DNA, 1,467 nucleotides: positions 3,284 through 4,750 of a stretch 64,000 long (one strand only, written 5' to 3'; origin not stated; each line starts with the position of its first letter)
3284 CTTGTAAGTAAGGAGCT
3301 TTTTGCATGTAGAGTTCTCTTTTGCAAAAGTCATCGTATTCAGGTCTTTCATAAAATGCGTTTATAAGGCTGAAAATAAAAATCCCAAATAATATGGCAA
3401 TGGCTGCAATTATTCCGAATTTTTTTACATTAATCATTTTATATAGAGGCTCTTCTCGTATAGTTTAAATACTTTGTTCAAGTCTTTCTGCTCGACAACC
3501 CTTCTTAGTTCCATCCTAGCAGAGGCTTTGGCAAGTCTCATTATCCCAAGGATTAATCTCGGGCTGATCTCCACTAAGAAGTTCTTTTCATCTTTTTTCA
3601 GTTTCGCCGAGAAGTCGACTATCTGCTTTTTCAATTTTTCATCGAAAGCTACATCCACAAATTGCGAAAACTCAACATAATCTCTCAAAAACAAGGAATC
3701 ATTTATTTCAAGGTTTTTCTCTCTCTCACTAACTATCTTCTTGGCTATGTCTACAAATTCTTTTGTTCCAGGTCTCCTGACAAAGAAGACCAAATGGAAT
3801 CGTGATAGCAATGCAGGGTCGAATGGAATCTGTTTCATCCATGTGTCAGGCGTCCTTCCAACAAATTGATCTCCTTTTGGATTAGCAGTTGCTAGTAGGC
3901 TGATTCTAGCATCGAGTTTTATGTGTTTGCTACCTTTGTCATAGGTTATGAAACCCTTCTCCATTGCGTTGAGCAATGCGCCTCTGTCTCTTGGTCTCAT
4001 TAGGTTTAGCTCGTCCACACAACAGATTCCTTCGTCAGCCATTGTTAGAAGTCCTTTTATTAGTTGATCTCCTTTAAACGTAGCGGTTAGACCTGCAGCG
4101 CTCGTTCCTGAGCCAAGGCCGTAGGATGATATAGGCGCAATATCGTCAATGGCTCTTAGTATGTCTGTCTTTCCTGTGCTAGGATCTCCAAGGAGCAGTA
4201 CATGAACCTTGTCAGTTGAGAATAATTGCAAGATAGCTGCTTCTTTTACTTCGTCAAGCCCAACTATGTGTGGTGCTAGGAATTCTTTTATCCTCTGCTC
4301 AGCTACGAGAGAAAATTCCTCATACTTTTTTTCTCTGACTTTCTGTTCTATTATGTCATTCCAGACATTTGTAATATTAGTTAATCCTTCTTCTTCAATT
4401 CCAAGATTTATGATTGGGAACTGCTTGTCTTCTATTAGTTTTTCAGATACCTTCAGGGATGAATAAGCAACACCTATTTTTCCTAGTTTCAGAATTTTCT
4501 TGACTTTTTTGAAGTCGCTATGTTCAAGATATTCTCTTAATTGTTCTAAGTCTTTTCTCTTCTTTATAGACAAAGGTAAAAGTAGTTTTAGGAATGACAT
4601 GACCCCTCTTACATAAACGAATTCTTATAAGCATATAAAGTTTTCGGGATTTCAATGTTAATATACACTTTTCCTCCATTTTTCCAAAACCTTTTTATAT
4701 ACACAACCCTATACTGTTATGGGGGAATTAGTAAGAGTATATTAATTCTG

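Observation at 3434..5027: MCM reduced to its AAA+ core, with a candidate detached winged-helix domain encoded divergently, next to PolB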

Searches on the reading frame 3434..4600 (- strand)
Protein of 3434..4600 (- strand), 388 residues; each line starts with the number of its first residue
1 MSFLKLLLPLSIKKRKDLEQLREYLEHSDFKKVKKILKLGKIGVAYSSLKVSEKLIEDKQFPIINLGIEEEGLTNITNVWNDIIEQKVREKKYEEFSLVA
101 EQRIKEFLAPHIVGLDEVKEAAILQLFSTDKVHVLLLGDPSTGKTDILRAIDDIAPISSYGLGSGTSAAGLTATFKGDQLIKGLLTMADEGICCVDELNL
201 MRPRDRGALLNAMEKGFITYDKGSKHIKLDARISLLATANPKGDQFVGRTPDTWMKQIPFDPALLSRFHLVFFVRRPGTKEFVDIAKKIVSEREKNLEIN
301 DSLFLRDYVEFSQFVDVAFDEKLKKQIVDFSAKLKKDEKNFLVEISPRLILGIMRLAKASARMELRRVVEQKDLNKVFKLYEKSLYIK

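Call 3: search_protein_families(library=pfam, proteins=[window:3434-4600:-], max_evalue=0.01)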
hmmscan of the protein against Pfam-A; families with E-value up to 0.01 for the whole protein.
window:3434-4600:- (388 aa): 6 families
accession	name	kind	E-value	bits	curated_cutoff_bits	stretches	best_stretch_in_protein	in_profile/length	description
PF00493.29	MCM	-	8.4e-43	146.5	23.3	1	102-291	16-222/224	MCM P-loop domain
PF17855.7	MCM_lid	-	1.4e-11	45.1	27.4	1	304-385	2-87/87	MCM AAA-lid domain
PF01078.27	Mg_chelatase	-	2.2e-07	31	20.3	1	168-241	87-158/207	Magnesium chelatase, subunit ChlI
PF07726.17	AAA_3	-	1.9e-05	25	27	1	192-243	65-114/131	ATPase family associated with various cellular activities (AAA)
PF07728.20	AAA_5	-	6.8e-05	23.3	22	1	133-243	1-125/139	AAA domain (dynein-related subfamily)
PF00158.32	Sigma54_activat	-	0.00031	20.9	20.2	0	181-235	85-139/168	Sigma-54 interaction domain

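Call 4: search_protein_families(library=ncbifam, proteins=[window:3434-4600:-], max_evalue=0.01)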
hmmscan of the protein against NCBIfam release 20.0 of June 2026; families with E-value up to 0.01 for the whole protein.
window:3434-4600:- (388 aa): 8 families
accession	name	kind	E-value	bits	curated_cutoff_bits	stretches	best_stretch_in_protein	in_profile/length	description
NF040949.1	minchrom_main_MCM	domain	9.4e-50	169.6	940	1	52-385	230-592/682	minichromosome maintenance protein MCM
TIGR02442.1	Cob-chelat-sub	hypoth_equivalog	4.7e-09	35.2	779.45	1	180-241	118-179/641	putative cobaltochelatase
TIGR02030.1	BchI-ChlI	equivalog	2.1e-08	33.7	466.95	1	181-378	123-306/337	magnesium chelatase ATPase subunit I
NF007365.0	PRK09862.1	equivalog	0.00026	19.7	530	1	167-242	271-347/506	YifB family Mg chelatase-like AAA ATPase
TIGR02031.1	BchD-ChlD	equivalog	0.00027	19.8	499.55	0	182-243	84-145/608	magnesium chelatase ATPase subunit D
TIGR00764.1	lon_rel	equivalog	0.00059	18.6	516.6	0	106-156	14-62/608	ATP-dependent protease LonB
TIGR00368.1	TIGR00368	hypoth_equivalog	0.00061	18.5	362.4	0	183-351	289-463/499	YifB family Mg chelatase-like AAA ATPase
TIGR02881.1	spore_V_K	equivalog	0.0015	17.6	422.95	0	260-310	161-211/261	stage V sporulation protein K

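Call 8: find_homologous_proteins(query=window:3434-4600:-)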
Query window:3434-4600:- (388 aa): 733 proteins with E <= 0.001 among 8000 candidates; the best 120 are listed.
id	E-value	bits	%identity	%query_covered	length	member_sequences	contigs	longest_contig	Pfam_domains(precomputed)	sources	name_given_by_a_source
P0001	4.0e-247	837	100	100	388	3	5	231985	PF07726.18,PF17855.8,PF00493.30,PF01078.28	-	-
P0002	4.9e-209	712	81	100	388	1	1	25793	PF07726.18,PF17855.8,PF00493.30,PF07728.21,PF01078.28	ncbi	ncbi:AAA family ATPase [Bacteroidota bacterium]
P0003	1.9e-202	690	80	100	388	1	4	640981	PF07726.18,PF17855.8,PF00493.30,PF07728.21,PF01078.28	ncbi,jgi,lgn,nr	ncbi:hypothetical protein HQ533_01155 [Candidatus Woesearchaeota archaeon]|nr:hypothetical protein [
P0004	5.5e-201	685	78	100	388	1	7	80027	PF00158.33,PF07726.18,PF17855.8,PF00493.30,PF07728.21,PF01078.28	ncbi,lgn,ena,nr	ncbi:hypothetical protein H8D36_02240 [archaeon]|nr:hypothetical protein [archaeon] MBL7057260.1 hyp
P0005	1.7e-198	677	79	100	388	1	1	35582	PF00158.33,PF07726.18,PF17855.8,PF00493.30,PF07728.21,PF01078.28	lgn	-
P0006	3.1e-194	663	77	97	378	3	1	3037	PF07726.18,PF17855.8,PF00493.30,PF07728.21,PF01078.28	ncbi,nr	ncbi:MAG: hypothetical protein KKF65_03920, partial [Nanoarchaeota archaeon]|nr:hypothetical protein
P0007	5.8e-192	656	75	100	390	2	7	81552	PF17855.8,PF00493.30,PF01078.28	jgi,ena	jgi:DNA replicative helicase MCM subunit Mcm2 (Cdc46/Mcm family)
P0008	2.7e-191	653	73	100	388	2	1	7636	PF17855.8,PF00493.30,PF01078.28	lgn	-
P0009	3.5e-189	647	73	100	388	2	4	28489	PF00158.33,PF07726.18,PF17855.8,PF00493.30,PF07728.21,PF01078.28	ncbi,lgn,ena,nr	ncbi:MAG: ATP-binding protein [Nanoarchaeota archaeon]|nr:ATP-binding protein [Nanoarchaeota archaeo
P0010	5.2e-189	646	76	100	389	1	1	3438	PF07726.18,PF17855.8,PF00493.30,PF07728.21,PF01078.28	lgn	-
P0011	3.4e-186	637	73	100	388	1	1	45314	PF07726.18,PF17855.8,PF00493.30,PF01078.28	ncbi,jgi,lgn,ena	ncbi:MAG: ATP-binding protein [archaeon]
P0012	1.1e-184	632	71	100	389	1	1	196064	PF17855.8,PF00493.30,PF07728.21,PF01078.28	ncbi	ncbi:MAG: ATP-binding protein [archaeon]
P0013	2.8e-178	611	69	100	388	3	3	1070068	PF17855.8,PF00493.30,PF01078.28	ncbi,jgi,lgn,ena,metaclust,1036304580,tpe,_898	jgi:DNA replicative helicase MCM subunit Mcm2 (Cdc46/Mcm family)|metaclust:\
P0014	6.2e-178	610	69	96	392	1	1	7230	PF00158.33,PF07726.18,PF17855.8,PF00493.30,PF07728.21,PF01078.28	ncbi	-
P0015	3.2e-174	597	66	100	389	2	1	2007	PF07726.18,PF17855.8,PF00493.30,PF01078.28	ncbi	-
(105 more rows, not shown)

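Call 18: search_solved_structures(query=window:3434-4600:-, show_alignments=2)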
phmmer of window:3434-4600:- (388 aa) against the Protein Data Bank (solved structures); distinct sequences matched with E-value up to 0.001: 71 (the best 60 are shown).
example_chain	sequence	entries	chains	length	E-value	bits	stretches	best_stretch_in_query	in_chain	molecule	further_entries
3f9v_A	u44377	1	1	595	4.5e-34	121.4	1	79-380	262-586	Minichromosome maintenance protein MCM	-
4fdg_B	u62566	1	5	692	5e-34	121.2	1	79-380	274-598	Minichromosome maintenance protein MCM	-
6mii_A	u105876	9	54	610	1.5e-33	119.6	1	101-380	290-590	Minichromosome maintenance protein MCM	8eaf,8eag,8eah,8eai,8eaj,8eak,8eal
8q6o_F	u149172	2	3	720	6.1e-32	114.4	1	85-384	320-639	DNA replication licensing factor mcm7-B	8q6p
4r7y_A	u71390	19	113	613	6.9e-31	110.9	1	104-385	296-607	Minichromosome maintenance protein MCM, Cell division control protein 21 | Minichromosome maintenance protein MCM,DNA helicase | Minichromosome maintenance prot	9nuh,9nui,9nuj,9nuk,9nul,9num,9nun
8ouw_7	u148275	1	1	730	1.1e-30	110.3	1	132-381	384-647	DNA replication licensing factor MCM7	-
6u0m_4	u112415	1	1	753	1.9e-30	109.5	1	54-382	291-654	DNA replication licensing factor MCM4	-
28vy_4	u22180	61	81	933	3.4e-30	108.6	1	54-382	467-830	DNA replication licensing factor MCM4 | Minichromosome Maintenance 4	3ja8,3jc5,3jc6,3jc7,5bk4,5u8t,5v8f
6raw_7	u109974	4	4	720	4.5e-30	108.2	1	81-384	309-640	DNA replication licensing factor Mcm7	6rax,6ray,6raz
5u8s_4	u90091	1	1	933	4.8e-30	108.1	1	57-382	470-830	DNA replication licensing factor MCM4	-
6raw_4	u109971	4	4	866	5.4e-30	108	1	104-385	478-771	DNA replication licensing factor MCM4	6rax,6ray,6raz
22vt_7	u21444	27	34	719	1.5e-29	106.5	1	94-384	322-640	DNA replication licensing factor MCM7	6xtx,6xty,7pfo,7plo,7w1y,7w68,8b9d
9caq_7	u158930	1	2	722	1.5e-29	106.5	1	94-384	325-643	DNA replication licensing factor MCM7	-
8s09_4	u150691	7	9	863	1e-28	103.8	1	102-385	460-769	DNA replication licensing factor MCM4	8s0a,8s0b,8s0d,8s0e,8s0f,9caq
22vt_4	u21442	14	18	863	1e-28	103.8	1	102-385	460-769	DNA replication licensing factor MCM4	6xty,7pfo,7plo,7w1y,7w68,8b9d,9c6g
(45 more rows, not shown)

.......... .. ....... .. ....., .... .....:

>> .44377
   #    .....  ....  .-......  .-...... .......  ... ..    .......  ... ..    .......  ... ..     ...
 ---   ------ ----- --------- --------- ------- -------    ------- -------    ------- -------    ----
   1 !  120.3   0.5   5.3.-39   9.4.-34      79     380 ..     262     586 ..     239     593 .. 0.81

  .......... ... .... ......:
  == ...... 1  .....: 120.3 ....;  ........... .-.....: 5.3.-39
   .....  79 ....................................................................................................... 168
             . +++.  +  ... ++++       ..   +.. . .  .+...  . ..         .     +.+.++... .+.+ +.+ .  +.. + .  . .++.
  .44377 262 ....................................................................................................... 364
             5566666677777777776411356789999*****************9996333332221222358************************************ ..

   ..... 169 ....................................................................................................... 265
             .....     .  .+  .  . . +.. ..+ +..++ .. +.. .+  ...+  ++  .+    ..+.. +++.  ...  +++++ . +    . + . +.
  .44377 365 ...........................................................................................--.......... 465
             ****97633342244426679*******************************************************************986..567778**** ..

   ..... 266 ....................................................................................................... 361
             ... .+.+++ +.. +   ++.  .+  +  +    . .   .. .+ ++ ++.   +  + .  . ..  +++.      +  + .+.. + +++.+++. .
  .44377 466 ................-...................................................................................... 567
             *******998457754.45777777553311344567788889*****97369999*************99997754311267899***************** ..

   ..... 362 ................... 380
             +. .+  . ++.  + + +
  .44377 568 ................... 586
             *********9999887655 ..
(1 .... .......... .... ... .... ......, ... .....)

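Call 27: find_related_loci(query=A1, collection=viral_contigs, flank=6000)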
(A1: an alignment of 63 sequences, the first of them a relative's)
Query A1 (388 aa) in viral_contigs; peptide patterns used: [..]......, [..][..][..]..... (x = any residue, [..] = any of these).
53 stretches matched a pattern, but none encodes a relative of the query by tblastn (E <= 1e-3).

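Call 28: find_related_loci(query=A1, collection=genome_contigs, flank=6000)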
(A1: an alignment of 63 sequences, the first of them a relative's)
Query A1 (388 aa) in genome_contigs; peptide patterns used: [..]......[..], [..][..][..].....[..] (x = any residue, [..] = any of these).
329 stretches matched a pattern; 198 encode a relative of the query (tblastn E <= 1e-3); the best 80 are kept; 80 distinct loci.
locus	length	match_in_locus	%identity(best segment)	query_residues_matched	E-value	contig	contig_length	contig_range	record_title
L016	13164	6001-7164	78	1-388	0e+0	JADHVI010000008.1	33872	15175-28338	MAG: Candidatus Woesearchaeota archaeon isolate BS150m-G68 BS-150m-C1041, whole genome shotgun sequence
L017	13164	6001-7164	80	1-388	0e+0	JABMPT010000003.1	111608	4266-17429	MAG: Candidatus Woesearchaeota archaeon isolate bin.69 k141_2101394, whole genome shotgun sequence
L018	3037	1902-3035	77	1-378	0e+0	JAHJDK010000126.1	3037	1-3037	MAG: Nanoarchaeota archaeon isolate Modern_marine.mb.57 Modern_marine.mb.57_k141_1246481, whole genome shotgun sequence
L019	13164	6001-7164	75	1-388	0e+0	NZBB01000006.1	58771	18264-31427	MAG: Candidatus Woesearchaeota archaeon isolate ARS1441 39297, whole genome shotgun sequence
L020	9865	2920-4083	73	1-388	0e+0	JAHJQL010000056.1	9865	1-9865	MAG: Nanoarchaeota archaeon isolate OS_PC_MetaG.mb.107 OS_PC_MetaG.mb.107_k141_408281, whole genome shotgun sequence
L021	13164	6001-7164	73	1-388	0e+0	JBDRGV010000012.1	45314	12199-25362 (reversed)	MAG: archaeon isolate MEGAHIT-group-1.460 k141_9792442, whole genome shotgun sequence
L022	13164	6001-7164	71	1-388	0e+0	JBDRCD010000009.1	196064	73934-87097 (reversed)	MAG: archaeon isolate MEGAHIT-group-1.168 k141_3671636, whole genome shotgun sequence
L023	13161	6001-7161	65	1-387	3e-177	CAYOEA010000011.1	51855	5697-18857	MAG TPA_asm: uncultured Methanosarcinales archaeon isolate binchicken_co47_10 genome assembly, contig: NODE_384_length_5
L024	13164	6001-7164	66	1-388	2e-177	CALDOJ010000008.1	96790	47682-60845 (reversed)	MAG TPA_asm: Candidatus Woesearchaeota archaeon isolate ERR2206790_bin.73_CONCOCT_v1.1_MAG genome assembly, contig: ERZ8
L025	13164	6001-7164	63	1-388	9e-167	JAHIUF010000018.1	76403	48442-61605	MAG: Nanoarchaeota archaeon isolate MM_PC_MetaG.mb.241 MM_PC_MetaG.mb.241_k141_510266, whole genome shotgun sequence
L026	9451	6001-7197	52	1-388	2e-134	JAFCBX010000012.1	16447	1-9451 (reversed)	MAG: Methanosarcinales archaeon isolate AB_1215_Bin_111 AB_1215_Bin_111.fna_scaffold_8523, whole genome shotgun sequence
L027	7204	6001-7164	53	1-388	1e-133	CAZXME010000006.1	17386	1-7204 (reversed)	MAG TPA_asm: uncultured Methanosarcinales archaeon isolate SRP191223_co1_28 genome assembly, contig: NODE_3199_length_17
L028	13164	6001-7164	51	1-388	5e-132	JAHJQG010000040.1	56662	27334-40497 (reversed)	MAG: Nanoarchaeota archaeon isolate OS_PC_MetaG.mb.100 OS_PC_MetaG.mb.100_k141_410817, whole genome shotgun sequence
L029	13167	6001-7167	51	2-388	5e-130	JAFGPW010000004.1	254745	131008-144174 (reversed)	MAG: Candidatus Woesearchaeota archaeon isolate Zod_Metabat.712 k87_2326637, whole genome shotgun sequence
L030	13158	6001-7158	51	3-388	3e-129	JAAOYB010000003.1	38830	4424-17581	Candidatus Woesearchaeota archaeon isolate DPANNHV_H2.bin.12 k83_11301, whole genome shotgun sequence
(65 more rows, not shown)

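Call 36: predict_structure(alignment_id=A1)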
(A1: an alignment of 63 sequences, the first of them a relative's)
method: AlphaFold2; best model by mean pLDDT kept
length: 388 residues; sequences in the alignment: 63
mean_pLDDT: 91.5   pTM: 0.89
mean pLDDT of the five models: 91.5, 91.4, 90.7, 89.9, 88.8
residues with pLDDT >= 90: 279; 70-90: 99; 50-70: 10; < 50: 0
segments of 3 or more residues with pLDDT < 50: none
pLDDT, mean of each block of 10 residues (from residue 1): 78 92 94 92 94 90 92 92 96 96 89 88 97 94 91 96 83 88 95 96 92 94 87 97 87 90 92 88 82 69 95 97 96 94 91 98 98 98 88
secondary structure, 60 per line:
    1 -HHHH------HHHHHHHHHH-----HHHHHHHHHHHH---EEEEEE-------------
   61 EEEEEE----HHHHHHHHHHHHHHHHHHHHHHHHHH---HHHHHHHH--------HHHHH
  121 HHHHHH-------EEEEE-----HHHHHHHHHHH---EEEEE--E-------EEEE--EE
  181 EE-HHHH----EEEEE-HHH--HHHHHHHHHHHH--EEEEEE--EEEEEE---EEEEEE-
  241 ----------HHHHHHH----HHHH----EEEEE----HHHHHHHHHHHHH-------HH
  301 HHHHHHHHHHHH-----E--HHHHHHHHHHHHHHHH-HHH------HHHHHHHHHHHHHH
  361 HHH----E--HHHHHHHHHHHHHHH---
elements in order: H2-5 H12-21 H27-38 E42-47 E61-66 H71-96 H100-107 H116-126 E134-138 H144-154 E158-162 E173-176 E179-182 H184-187 E192-196 H203-214 E217-222 E225-230 E234-239 H251-257 H262-265 E270-274 H279-291 H299-312 H321-336 H347-363 H371-385

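Call 45: fold_search(model_id=the predicted structure, library=pdb)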
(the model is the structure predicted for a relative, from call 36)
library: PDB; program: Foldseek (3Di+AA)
matches with E <= 10: 1371; with E <= 0.001: 804
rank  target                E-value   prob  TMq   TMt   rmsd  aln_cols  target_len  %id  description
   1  7pt7_5                2.7e-25  1.00  0.69  0.44  10.8       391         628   22  Structure of MCM2-7 DH complexed with Cdc7-Dbf4 in the presence of ADP:BeF3, state I (released 2022-06-08)
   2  7pmn_5                7.4e-24  1.00  0.68  0.41  11.6       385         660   24  S. cerevisiae replisome-SCF(Dia2) complex bound to double-stranded DNA (conformation II) (released 2021-11-10)
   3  7p5z_4                1.0e-23  1.00  0.66  0.39  12.4       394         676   26  Structure of a DNA-loaded MCM double hexamer engaged with the Dbf4-dependent kinase (released 2022-02-02)
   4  7p30_4                1.0e-23  1.00  0.66  0.40  12.5       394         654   26  3.0 A resolution structure of a DNA-loaded MCM double hexamer (released 2022-02-02)
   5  8w0f_5                1.1e-23  1.00  0.68  0.43   5.0       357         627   24  Cryo-EM structure of a human MCM2-7 double hexamer on dsDNA (released 2024-10-02)
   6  8b9a_3                1.3e-23  1.00  0.66  0.43  13.2       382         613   26  S. cerevisiae replisome + Ctf4, bound by pol alpha primase. Complex engaged with a fork DNA substrate containing a 60  (released 2023-08-09)
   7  7pt6_4                2.1e-23  1.00  0.66  0.40  12.1       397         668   26  Structure of MCM2-7 DH complexed with Cdc7-Dbf4 in the presence of ATPgS, state III (released 2022-06-08)
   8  9caq_D                2.3e-23  1.00  0.66  0.43   3.6       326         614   26  Cryo-EM structure of a human MCM2-7 double hexamer formed from independently loaded MCM2-7 single hexamers (released 2024-10-02)
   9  8rif_4                2.6e-23  1.00  0.65  0.41  12.7       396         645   26  Cryo-EM structure of the MCM double hexamer loaded onto dsDNA. (released 2025-01-01)
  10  7plo_7                3.2e-23  1.00  0.64  0.42  11.0       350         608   28  H. sapiens replisome-CUL2/LRR1 complex (released 2021-11-10)
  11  7pfo_4                3.4e-23  1.00  0.67  0.43  13.6       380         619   25  Core human replisome (released 2021-11-10)
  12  8p5e_5                3.6e-23  1.00  0.68  0.39  11.1       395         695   23  S. cerevisiae nexus-sCMGE after DNA replication initiation (released 2024-05-29)
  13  9caq_E                3.8e-23  1.00  0.68  0.43  15.1       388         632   25  Cryo-EM structure of a human MCM2-7 double hexamer formed from independently loaded MCM2-7 single hexamers (released 2024-10-02)
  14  7v3v_5                4.0e-23  1.00  0.67  0.41  12.5       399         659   22  Cryo-EM structure of MCM double hexamer bound with DDK in State I (released 2022-04-13)
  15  7pmk_5                4.2e-23  1.00  0.69  0.41  11.2       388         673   24  S. cerevisiae replisome-SCF(Dia2) complex bound to double-stranded DNA (conformation I) (released 2021-11-10)
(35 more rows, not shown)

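Call 46: search_dna_similar(query=window:3434-4600:-, collection=phages, mode=protein, max_rows=25, rows=spread)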
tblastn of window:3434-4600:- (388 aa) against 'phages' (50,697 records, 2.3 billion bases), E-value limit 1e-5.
Records with a match: 21; places in all: 21; records where one place covers at least 80% of the query: 0.
Best place of each record, by identity: <60% 21.
By first word of the organism name: Halorubrum 6; Haloarcula 4; Thermococcus 3; Methanocaldococcus 2; Haloferax 2; Bacteriophage 2; Altiarchaeum 1; Haloarchaeal 1.
By host as written in the record: - 5; Halorubrum sp. 4; Methanocaldococcus fervens 2; Haloferax sp. LR2-5 2; Thermococcus sp. 'Bio pl 0405IT2' 2; Haloarcula sinaiiensis 2; Halorubrum sp. BL36 1; Halorubrum coriense 1; and 2 more.
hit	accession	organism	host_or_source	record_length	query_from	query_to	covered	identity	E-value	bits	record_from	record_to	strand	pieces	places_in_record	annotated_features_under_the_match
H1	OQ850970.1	Halorubrum tailed virus BLv36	Halorubrum sp. BL36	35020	102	387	74%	30.2%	2e-19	97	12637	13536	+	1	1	hypothetical protein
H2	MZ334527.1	Haloarcula tailed virus 3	Halorubrum sp.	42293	82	373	75%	28.0%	8e-19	94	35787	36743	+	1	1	MCM helicase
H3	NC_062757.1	Haloarcula tailed virus 3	Halorubrum sp.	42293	82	373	75%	28.0%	8e-19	94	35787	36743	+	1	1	DNA helicase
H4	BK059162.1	Altiarchaeum virus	groundwater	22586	86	385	77%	27.0%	7e-25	112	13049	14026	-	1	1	mini-chromosome maintainance protein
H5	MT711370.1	Methanocaldococcus fervens tailed virus 1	Methanocaldococcus fervens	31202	82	385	78%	26.6%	2e-17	90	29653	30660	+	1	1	hypothetical protein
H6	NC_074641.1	Methanocaldococcus fervens tailed virus 1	Methanocaldococcus fervens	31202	82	385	78%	26.6%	2e-17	90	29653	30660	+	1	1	hypothetical protein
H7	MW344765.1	Halorubrum virus Humcor1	Halorubrum coriense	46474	106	385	72%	28.4%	1e-18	94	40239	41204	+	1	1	mcm: minichromosome maintenance protein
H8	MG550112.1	Haloferax tailed virus 1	Haloferax sp. LR2-5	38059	104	385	73%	27.5%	1e-19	97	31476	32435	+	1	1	MCM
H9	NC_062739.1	Haloferax tailed virus 1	Haloferax sp. LR2-5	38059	104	385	73%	27.5%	1e-19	97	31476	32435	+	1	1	DNA helicase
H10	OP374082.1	Haloarchaeal virus HJTV-4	Natrinema thermotolerans A29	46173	133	385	65%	28.9%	2e-21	102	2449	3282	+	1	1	AAA family ATPase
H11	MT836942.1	Bacteriophage sp.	human fecal samples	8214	92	378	74%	25.2%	3e-9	65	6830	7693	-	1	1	record has no annotation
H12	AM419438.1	Halorubrum virus BJ1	hypersaline lake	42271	106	385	72%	25.4%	1e-14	82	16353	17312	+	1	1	hypothetical protein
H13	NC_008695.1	Halorubrum virus BJ1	hypersaline lake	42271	106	385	72%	25.4%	1e-14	82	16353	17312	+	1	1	DNA helicase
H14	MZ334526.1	Halorubrum tailed virus 29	Halorubrum sp.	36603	132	385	65%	27.8%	1e-8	63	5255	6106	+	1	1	MCM helicase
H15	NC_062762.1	Halorubrum tailed virus 29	Halorubrum sp.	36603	132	385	65%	27.8%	1e-8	63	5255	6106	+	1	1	DNA helicase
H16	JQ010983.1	Thermococcus prieurii virus 1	Thermococcus sp. 'Bio pl 0405IT2'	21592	132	374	63%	28.2%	2e-14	81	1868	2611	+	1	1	C-terminal part of the MCM2-like helicase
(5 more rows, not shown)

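Call 47: search_dna_similar(query=window:3434-4600:-, collection=plasmids, mode=protein, max_rows=25, rows=spread)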
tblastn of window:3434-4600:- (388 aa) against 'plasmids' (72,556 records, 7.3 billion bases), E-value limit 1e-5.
Records with a match: 29; places in all: 33; records where one place covers at least 80% of the query: 0.
Best place of each record, by identity: <60% 29.
By first word of the organism name: Haloarcula 5; Methanocaldococcus 3; Halorussus 3; Methanosphaera 2; Natronosalvus 2; Natrinema 2; Leptospira 2; Cetobacterium 2; Halobacterium 1; Thermococcus 1; and 6 more.
By predicted mobility (MOB-suite, as given by PLSDB): non-mobilizable 29.
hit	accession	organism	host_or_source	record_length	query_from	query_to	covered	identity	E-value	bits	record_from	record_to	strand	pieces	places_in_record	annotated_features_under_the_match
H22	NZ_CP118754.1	Methanosphaera sp. ISO3-F5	-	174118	103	385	73%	34.0%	1e-40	160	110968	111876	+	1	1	minichromosome maintenance protein MCM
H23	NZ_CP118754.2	Methanosphaera sp. ISO3-F5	Ovis aries,Ovine rumen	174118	103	385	73%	34.0%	1e-40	160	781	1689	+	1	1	minichromosome maintenance protein MCM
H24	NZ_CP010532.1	Haloarcula sp. CBA1115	monoisolate,Solar salt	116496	102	385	73%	32.7%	9e-28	122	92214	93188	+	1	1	minichromosome maintenance protein MCM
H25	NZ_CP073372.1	Haloarcula sinaiiensis ATCC 33800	cell culture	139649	108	385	72%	32.7%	1e-25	116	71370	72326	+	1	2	minichromosome maintenance protein MCM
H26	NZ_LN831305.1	Halobacterium hubeiense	-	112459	102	385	73%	32.0%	7e-28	123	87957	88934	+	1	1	minichromosome maintenance protein MCM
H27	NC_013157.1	Methanocaldococcus fervens AG86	-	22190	108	385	72%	32.6%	1e-21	104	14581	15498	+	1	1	minichromosome maintenance protein MCM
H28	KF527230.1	Thermococcus nautili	East Pacific Rise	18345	108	385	72%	32.1%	8e-27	119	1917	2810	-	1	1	MCM helicase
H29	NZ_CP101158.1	Natronosalvus amylolyticus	cell culture,sediment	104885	108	385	72%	31.8%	2e-31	133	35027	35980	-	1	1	minichromosome maintenance protein MCM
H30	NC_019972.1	Methanomethylovorans hollandica DSM 15978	-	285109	108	385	72%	30.1%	2e-29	127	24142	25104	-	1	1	minichromosome maintenance protein MCM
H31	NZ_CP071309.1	Actinarchaeum halophilum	soil,soil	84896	106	385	72%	29.1%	2e-23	110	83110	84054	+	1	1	minichromosome maintenance protein MCM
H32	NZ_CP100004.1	Halorussus vallis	cell culture,saline soil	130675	99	385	72%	28.8%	5e-17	114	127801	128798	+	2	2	none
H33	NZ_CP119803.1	Halosegnis marinus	cell culture,coastal saline-alkali land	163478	104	385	73%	28.5%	3e-20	100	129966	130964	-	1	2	minichromosome maintenance protein MCM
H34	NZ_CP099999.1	Natronosalvus halobius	cell culture,sediment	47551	115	385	70%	29.6%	6e-26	117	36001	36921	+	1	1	minichromosome maintenance protein MCM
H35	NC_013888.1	Methanocaldococcus sp. FS406-22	-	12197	82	385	78%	25.9%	9e-15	84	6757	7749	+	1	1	minichromosome maintenance protein MCM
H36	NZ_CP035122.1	Halorussus pelagicus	pure culture,salted brown alga Laminaria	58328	102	385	73%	27.5%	2e-16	89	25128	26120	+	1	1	minichromosome maintenance protein MCM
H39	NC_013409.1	Methanocaldococcus vulcanius M7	-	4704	103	385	73%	26.7%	6e-18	93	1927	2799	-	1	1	minichromosome maintenance protein MCM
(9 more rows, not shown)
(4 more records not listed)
